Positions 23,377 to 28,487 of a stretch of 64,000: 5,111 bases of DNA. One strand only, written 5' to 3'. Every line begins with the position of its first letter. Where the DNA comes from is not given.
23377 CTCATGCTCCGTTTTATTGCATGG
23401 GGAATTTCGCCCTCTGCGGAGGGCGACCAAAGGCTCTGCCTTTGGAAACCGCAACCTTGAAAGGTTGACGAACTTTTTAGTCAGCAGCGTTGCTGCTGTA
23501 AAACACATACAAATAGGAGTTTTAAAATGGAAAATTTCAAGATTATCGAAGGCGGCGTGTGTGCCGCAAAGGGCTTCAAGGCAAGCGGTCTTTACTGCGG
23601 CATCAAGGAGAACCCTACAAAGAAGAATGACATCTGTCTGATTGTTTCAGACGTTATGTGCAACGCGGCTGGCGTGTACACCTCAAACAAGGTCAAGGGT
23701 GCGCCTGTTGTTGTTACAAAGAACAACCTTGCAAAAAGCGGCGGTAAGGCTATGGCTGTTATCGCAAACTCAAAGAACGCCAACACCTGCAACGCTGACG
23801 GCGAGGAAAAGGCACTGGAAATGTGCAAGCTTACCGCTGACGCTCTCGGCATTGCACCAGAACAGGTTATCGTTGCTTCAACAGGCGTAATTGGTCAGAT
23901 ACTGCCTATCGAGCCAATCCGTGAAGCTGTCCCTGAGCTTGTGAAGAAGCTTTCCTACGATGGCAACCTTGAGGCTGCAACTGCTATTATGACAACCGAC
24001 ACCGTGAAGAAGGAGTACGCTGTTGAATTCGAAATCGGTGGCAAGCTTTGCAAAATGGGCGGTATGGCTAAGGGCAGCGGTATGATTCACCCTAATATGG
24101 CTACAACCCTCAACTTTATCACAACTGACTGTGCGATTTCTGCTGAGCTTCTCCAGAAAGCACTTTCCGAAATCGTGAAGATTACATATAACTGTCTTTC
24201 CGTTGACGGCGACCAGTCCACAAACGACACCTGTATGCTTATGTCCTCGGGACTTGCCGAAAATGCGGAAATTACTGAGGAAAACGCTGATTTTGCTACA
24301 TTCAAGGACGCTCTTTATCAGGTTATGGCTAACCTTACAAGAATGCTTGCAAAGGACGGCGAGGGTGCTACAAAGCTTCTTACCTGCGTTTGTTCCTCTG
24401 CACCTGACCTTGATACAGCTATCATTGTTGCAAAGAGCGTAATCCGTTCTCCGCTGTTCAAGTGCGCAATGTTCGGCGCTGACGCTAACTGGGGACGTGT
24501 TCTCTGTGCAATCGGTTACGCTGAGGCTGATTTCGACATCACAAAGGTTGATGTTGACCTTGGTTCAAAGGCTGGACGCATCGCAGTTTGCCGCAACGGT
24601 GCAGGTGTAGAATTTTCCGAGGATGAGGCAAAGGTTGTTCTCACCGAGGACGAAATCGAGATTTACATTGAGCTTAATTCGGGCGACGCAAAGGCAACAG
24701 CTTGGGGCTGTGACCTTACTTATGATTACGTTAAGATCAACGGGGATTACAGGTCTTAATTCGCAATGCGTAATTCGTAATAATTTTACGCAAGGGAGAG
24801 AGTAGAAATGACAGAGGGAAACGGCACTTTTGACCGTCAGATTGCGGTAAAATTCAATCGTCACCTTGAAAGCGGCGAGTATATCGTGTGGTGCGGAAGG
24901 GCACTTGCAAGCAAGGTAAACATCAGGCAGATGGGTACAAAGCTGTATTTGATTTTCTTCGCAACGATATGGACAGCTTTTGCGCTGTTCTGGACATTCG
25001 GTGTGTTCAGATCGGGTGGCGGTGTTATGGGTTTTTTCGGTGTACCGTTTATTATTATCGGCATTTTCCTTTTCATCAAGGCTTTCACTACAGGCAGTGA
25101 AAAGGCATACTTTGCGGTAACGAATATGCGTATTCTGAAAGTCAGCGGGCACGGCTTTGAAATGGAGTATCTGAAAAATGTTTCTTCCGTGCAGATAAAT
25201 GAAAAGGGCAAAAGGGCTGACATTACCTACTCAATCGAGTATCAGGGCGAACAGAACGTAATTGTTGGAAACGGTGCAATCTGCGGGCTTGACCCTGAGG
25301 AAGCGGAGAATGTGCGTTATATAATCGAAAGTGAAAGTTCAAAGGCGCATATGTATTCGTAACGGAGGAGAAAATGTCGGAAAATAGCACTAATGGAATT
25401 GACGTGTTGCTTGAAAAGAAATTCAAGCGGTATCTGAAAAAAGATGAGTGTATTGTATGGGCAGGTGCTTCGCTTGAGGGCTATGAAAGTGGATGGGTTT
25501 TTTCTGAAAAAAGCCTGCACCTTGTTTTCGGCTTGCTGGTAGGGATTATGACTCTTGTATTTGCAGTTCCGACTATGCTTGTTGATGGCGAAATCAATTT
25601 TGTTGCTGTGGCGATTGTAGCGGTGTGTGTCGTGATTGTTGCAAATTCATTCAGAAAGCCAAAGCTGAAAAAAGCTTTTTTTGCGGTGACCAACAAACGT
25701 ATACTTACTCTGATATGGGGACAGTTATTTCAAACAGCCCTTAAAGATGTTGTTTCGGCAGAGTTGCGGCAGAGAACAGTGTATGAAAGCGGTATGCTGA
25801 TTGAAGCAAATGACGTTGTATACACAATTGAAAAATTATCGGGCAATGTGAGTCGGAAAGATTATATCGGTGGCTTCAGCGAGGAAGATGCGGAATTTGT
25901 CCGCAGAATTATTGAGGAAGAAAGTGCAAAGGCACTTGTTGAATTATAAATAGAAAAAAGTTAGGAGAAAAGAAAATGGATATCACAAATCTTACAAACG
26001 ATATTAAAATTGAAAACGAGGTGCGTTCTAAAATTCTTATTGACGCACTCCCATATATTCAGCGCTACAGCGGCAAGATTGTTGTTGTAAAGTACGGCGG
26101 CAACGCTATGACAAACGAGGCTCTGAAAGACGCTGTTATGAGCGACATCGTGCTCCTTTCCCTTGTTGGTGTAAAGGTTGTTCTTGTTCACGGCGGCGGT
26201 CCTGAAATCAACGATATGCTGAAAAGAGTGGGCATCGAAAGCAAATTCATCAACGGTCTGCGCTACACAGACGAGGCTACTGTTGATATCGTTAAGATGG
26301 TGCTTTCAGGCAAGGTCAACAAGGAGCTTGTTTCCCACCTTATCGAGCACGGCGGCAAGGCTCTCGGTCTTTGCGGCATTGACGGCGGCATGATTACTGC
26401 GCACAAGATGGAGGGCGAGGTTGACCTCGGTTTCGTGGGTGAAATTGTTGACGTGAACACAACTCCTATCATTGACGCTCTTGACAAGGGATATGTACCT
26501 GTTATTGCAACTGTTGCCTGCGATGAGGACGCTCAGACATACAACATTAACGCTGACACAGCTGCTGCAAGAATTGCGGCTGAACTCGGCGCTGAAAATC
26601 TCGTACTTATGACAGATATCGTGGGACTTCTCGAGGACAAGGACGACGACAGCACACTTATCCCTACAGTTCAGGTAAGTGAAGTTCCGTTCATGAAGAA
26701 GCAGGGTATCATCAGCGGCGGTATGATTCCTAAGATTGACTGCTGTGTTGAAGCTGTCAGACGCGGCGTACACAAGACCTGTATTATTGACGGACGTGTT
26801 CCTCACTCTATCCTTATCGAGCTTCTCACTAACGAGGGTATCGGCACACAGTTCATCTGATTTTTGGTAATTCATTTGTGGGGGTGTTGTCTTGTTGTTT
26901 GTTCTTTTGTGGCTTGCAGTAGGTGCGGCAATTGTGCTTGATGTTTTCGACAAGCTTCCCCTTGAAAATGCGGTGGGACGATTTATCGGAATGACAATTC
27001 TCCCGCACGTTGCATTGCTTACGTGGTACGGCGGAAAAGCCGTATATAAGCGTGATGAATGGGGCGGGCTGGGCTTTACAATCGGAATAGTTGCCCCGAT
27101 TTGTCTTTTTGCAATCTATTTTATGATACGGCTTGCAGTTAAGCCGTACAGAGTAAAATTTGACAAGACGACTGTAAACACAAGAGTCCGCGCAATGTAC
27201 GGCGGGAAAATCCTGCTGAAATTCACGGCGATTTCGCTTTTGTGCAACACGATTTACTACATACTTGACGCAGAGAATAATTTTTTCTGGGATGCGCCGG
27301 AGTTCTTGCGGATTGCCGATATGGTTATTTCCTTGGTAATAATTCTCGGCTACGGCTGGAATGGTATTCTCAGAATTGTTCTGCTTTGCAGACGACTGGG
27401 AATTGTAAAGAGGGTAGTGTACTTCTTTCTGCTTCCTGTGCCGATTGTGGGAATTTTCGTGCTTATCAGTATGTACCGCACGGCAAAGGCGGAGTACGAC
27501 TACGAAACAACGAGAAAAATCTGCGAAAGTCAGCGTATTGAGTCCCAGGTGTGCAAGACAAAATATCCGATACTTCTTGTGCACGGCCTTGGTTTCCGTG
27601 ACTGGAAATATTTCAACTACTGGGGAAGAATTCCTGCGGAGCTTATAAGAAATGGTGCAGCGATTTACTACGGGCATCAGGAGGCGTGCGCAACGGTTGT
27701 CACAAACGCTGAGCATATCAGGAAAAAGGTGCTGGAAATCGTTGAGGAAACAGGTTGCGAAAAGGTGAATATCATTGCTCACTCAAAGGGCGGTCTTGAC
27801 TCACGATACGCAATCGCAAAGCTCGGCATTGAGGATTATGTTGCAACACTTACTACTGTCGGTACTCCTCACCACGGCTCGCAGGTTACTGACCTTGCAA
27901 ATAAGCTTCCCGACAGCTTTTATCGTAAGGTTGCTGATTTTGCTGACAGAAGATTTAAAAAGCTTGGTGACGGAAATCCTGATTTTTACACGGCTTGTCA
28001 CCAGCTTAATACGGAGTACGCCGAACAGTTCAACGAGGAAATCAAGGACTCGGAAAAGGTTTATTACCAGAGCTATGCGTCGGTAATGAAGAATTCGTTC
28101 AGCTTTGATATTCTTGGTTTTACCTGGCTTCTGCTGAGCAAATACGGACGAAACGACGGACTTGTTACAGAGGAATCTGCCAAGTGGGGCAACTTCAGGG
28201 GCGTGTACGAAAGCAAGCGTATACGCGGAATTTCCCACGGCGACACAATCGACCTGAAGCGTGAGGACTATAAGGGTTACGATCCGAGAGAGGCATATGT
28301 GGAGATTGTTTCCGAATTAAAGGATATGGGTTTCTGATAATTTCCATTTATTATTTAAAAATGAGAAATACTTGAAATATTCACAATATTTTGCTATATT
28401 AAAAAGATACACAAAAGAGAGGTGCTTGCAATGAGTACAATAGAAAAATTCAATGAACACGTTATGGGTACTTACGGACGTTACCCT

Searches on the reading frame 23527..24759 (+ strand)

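Call 10: search_protein_families(library=pfam, proteins=[window:23527-24759:+], max_evalue=0.001)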
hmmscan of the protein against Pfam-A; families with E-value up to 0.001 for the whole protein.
window:23527-24759:+ (410 aa): 1 family
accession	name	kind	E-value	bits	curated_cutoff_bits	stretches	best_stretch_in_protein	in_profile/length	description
PF01960.23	ArgJ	-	1.4e-146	488.5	32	1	19-410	2-377/377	ArgJ family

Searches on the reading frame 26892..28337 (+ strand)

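Call 89: search_protein_families(library=pfam, proteins=[window:26892-28337:+], max_evalue=0.00001)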
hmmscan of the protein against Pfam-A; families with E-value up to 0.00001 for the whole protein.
window:26892-28337:+ (481 aa): 2 families
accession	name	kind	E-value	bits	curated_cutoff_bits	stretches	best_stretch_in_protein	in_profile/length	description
PF24096.1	DUF7379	-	9.4e-07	29.4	33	1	253-337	34-122/191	Domain of unknown function (DUF7379)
PF00561.26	Abhydrolase_1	-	4.5e-06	27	25.8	0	274-388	53-172/245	alpha/beta hydrolase fold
